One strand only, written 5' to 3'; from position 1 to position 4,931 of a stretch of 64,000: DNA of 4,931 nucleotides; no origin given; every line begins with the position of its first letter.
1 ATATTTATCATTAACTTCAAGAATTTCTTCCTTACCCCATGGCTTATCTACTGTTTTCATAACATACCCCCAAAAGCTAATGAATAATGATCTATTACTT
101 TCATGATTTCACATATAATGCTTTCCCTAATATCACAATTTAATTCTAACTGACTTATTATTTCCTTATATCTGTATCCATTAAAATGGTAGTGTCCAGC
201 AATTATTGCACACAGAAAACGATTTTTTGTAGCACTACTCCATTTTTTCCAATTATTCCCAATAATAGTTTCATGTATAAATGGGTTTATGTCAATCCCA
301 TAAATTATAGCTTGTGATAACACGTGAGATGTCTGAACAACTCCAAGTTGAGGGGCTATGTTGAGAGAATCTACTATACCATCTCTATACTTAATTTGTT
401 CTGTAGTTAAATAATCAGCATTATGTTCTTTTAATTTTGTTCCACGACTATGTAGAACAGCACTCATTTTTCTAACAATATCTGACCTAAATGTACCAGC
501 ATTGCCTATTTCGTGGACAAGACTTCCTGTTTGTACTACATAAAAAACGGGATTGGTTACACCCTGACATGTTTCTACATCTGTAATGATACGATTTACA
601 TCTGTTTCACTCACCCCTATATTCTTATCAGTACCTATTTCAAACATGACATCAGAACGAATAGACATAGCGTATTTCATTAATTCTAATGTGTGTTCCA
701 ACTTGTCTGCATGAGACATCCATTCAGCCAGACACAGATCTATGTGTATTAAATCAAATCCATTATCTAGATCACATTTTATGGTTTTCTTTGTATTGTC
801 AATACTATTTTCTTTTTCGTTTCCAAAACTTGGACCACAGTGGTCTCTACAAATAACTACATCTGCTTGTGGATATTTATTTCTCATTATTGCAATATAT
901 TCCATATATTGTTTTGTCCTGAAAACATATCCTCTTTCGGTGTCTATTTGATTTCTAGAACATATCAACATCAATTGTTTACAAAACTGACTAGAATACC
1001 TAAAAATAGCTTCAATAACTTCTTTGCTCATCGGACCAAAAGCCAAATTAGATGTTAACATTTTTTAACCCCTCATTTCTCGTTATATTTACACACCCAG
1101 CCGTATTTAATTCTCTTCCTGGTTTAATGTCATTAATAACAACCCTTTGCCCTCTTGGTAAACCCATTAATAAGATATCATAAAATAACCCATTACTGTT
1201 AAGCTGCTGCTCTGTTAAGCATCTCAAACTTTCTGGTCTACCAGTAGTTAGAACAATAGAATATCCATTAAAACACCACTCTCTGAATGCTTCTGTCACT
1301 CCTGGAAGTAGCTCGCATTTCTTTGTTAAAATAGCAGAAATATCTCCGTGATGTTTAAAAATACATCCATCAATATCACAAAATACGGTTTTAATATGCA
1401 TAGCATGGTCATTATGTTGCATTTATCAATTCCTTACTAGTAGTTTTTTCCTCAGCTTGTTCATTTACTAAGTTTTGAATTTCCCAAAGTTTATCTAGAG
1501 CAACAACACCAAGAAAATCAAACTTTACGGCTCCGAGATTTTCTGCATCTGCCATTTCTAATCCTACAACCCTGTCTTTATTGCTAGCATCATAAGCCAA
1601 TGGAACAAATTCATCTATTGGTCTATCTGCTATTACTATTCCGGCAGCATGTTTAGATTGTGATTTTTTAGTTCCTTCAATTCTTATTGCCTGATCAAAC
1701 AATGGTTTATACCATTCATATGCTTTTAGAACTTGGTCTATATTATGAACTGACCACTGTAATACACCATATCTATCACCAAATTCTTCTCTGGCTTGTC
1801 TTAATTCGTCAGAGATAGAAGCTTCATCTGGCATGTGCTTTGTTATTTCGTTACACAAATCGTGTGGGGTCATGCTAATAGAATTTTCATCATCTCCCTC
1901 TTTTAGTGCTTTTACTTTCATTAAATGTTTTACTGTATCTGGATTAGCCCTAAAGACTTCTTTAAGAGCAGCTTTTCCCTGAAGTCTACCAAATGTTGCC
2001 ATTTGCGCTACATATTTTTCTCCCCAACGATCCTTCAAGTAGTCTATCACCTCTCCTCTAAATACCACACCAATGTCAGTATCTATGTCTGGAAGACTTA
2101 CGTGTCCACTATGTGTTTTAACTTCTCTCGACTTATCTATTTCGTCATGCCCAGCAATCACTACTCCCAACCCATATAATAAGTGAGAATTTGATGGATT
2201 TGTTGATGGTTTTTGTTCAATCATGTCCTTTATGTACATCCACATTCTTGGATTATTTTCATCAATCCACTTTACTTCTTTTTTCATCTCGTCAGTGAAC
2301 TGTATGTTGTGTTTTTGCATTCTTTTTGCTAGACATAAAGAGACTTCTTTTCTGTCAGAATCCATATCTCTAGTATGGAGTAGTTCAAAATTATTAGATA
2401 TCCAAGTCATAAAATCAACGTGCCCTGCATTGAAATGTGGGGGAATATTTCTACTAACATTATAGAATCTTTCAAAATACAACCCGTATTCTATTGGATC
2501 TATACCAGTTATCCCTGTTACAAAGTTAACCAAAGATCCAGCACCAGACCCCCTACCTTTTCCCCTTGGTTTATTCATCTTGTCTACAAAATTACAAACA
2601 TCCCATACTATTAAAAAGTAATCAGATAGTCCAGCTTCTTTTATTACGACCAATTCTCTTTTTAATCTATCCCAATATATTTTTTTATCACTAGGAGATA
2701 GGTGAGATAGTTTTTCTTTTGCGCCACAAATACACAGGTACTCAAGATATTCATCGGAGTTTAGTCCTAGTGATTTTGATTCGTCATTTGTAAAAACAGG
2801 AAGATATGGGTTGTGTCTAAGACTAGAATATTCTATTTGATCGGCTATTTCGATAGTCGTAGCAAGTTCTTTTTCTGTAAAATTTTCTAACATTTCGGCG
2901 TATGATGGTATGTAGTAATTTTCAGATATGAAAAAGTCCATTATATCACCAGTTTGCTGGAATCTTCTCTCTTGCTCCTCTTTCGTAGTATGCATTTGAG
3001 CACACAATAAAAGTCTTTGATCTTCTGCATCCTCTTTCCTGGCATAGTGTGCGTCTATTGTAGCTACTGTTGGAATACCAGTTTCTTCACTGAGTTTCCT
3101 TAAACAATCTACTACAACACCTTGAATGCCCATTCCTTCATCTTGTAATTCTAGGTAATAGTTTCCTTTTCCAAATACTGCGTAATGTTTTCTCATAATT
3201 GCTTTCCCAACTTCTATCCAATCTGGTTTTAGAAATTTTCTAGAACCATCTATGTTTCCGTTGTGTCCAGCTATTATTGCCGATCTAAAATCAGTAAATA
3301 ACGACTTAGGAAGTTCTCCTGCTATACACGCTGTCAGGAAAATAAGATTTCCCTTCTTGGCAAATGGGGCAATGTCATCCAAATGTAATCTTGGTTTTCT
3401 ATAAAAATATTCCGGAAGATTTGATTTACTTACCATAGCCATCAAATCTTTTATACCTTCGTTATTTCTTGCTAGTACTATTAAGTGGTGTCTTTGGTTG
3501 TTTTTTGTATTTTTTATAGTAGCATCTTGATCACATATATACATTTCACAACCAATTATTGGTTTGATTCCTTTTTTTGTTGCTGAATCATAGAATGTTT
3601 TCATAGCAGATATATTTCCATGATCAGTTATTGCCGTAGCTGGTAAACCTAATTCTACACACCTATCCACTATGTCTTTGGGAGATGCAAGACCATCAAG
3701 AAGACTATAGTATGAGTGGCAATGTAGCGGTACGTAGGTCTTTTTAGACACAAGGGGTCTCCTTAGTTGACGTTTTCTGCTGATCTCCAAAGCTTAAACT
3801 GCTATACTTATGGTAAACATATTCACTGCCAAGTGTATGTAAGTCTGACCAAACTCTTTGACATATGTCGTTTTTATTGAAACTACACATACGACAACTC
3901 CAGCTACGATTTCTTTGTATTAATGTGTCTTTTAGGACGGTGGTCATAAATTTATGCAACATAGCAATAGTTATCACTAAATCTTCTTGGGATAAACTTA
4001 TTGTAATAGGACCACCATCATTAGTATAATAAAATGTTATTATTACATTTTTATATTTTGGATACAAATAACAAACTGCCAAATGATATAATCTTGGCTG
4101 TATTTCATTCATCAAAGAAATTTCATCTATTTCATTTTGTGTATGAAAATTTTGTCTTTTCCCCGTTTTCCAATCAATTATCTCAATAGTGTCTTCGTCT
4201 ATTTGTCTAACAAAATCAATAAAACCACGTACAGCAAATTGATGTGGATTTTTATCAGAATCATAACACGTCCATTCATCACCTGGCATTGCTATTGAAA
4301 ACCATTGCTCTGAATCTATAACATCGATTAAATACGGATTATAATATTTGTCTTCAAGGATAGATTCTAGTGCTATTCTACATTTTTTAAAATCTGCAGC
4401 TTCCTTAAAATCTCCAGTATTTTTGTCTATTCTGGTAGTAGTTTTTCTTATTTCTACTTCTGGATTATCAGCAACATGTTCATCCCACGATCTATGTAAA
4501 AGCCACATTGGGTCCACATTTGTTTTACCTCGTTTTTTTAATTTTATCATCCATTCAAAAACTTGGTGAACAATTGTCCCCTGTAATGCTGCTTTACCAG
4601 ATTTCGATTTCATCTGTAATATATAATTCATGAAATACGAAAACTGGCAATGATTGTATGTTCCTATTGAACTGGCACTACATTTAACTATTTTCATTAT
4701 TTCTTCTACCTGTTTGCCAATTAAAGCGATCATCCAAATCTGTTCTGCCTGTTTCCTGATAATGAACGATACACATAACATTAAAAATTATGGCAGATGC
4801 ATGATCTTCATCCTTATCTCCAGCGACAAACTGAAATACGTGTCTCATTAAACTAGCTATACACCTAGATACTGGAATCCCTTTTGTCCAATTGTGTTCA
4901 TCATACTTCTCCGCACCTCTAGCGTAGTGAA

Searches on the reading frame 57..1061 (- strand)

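Call 72: search_protein_families(library=pfam, proteins=[window:57-1061:-], max_evalue=0.00001)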
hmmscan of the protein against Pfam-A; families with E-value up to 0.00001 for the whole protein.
window:57-1061:- (334 aa): 1 family
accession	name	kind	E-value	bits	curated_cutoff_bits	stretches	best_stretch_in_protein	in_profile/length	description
PF08013.17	GatZ_KbaZ-like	-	6.2e-06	25.6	26.7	0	14-111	25-127/420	D-tagatose-1,6-bisphosphate aldolase subunit GatZ/KbaZ-like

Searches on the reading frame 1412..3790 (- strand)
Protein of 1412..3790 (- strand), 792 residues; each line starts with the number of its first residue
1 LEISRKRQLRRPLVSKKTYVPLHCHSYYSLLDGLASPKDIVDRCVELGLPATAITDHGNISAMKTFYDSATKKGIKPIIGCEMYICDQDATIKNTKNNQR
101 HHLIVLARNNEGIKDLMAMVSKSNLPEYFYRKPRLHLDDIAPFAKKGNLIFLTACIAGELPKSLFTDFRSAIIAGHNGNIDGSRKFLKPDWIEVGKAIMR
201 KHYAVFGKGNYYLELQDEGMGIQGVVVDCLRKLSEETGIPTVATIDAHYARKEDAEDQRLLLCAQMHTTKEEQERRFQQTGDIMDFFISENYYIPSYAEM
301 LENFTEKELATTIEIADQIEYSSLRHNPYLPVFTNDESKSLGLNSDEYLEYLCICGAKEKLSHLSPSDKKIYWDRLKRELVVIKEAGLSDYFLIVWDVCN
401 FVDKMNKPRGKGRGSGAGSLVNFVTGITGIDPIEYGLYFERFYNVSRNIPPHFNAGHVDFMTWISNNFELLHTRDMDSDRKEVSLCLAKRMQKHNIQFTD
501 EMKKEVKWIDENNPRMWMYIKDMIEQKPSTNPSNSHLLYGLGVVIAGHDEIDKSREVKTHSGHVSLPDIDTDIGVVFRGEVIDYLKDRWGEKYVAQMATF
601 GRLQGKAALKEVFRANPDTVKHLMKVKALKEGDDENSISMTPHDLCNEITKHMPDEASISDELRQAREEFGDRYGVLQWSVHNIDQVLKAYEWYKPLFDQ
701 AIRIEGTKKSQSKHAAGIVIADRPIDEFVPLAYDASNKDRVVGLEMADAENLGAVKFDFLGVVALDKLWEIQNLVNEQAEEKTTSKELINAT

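Call 71: search_protein_families(library=phrogs, proteins=[window:1412-3790:-], max_evalue=0.00001)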
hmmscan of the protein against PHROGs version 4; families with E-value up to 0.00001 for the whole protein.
window:1412-3790:- (792 aa): 6 families
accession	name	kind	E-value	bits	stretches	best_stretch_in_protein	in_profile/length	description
phrog_405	-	DNA, RNA and nucleotide metabolism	2e-154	517.1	2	14-450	39-442/1190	DNA polymerase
phrog_7513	-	unknown function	1.5e-75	255.8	1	16-446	8-447/461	-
phrog_13169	-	DNA, RNA and nucleotide metabolism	7.8e-36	124.9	1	23-445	7-411/463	DNA polymerase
phrog_11165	-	DNA, RNA and nucleotide metabolism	1.9e-34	119.8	2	367-454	35-122/782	DNA polymerase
phrog_21652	-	DNA, RNA and nucleotide metabolism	2.7e-28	99.8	2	686-778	162-253/476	DNA polymerase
phrog_12219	-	DNA, RNA and nucleotide metabolism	4e-17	62.8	2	688-781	94-187/823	DNA polymerase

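Call 72: search_protein_families(library=pfam, proteins=[window:1412-3790:-], max_evalue=0.00001)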
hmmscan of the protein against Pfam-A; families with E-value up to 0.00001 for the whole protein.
window:1412-3790:- (792 aa): 2 families
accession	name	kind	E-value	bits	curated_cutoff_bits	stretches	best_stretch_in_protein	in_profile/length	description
PF07733.18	DNA_pol3_alpha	-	1.6e-61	208.7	23.9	2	564-761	99-260/260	Bacterial DNA polymerase III alpha NTPase domain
PF02811.25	PHP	-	4.6e-39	134.8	26.4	1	22-217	2-163/164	PHP domain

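Call 75: search_dna_similar(query=window:1412-3790:-, collection=phages, mode=protein, max_evalue=1e-10, max_rows=12)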
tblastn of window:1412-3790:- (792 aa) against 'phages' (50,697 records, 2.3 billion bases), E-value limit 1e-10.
Records with a match: 1013; places in all: 1013; records where one place covers at least 80% of the query: 24.
Best place of each record, by identity: <60% 1013.
By first word of the organism name: Mycobacterium 281; Streptomyces 211; Gordonia 132; Bacillus 75; Staphylococcus 42; Bacteriophage 38; Microbacterium 36; Rhodococcus 22; Lactococcus 22; Lactobacillus 18; and 42 more.
By host as written in the record: Mycobacterium smegmatis mc2 155 203; Streptomyces griseus ATCC 10137 81; - 66; Gordonia terrae 3612 65; Streptomyces lividans JI 1326 44; Mycobacterium smegmatis mc#155 37; Gordonia rubripertincta NRRL B-16540 35; Microbacterium foliorum NRRL B-24224 25; and 174 more.
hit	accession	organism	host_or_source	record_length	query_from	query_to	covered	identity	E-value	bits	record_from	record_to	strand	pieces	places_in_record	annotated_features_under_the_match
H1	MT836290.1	Bacteriophage sp.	human fecal samples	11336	2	786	92%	33.1%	9e-70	342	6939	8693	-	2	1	record has no annotation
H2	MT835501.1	Bacteriophage sp.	human fecal samples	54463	18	788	90%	33.2%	5e-64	331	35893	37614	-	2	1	record has no annotation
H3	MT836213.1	Bacteriophage sp.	human fecal samples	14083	18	782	92%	32.6%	4e-65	335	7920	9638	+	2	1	record has no annotation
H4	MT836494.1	Bacteriophage sp.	human fecal samples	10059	18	776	83%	35.5%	1e-65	335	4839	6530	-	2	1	record has no annotation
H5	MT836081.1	Bacteriophage sp.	human fecal samples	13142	12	775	83%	35.0%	5e-72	349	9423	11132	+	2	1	record has no annotation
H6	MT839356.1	Bacteriophage sp.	human fecal samples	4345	18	779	89%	32.4%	1e-61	322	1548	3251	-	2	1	record has no annotation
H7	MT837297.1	Bacteriophage sp.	human fecal samples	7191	16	775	83%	34.5%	1e-67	343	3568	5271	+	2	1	record has no annotation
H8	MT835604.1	Bacteriophage sp.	human fecal samples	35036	19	778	83%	34.4%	7e-70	344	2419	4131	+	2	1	record has no annotation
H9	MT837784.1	Bacteriophage sp.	human fecal samples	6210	18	765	82%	34.7%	1e-62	327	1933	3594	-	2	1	record has no annotation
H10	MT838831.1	Bacteriophage sp.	human fecal samples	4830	18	765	81%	34.5%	3e-64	328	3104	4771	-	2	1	record has no annotation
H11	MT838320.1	Bacteriophage sp.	human fecal samples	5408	18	768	82%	34.0%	2e-61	305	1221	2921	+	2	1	record has no annotation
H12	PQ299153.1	Bacillus phage Jayan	Bacillus licheniformis DSM13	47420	19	765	83%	31.7%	1e-47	271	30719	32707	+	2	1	DNA polymerase (x2) | hypothetical protein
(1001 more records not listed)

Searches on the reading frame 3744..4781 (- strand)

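Call 71: search_protein_families(library=phrogs, proteins=[window:3744-4781:-], max_evalue=0.00001)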
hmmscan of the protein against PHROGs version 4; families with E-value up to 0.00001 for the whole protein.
window:3744-4781:- (345 aa): 2 families
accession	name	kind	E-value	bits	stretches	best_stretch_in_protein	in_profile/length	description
phrog_69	-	DNA, RNA and nucleotide metabolism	1.9e-21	77.7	1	28-302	84-320/501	exonuclease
phrog_1218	-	DNA, RNA and nucleotide metabolism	1.1e-11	45.6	1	33-210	9-166/364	exonuclease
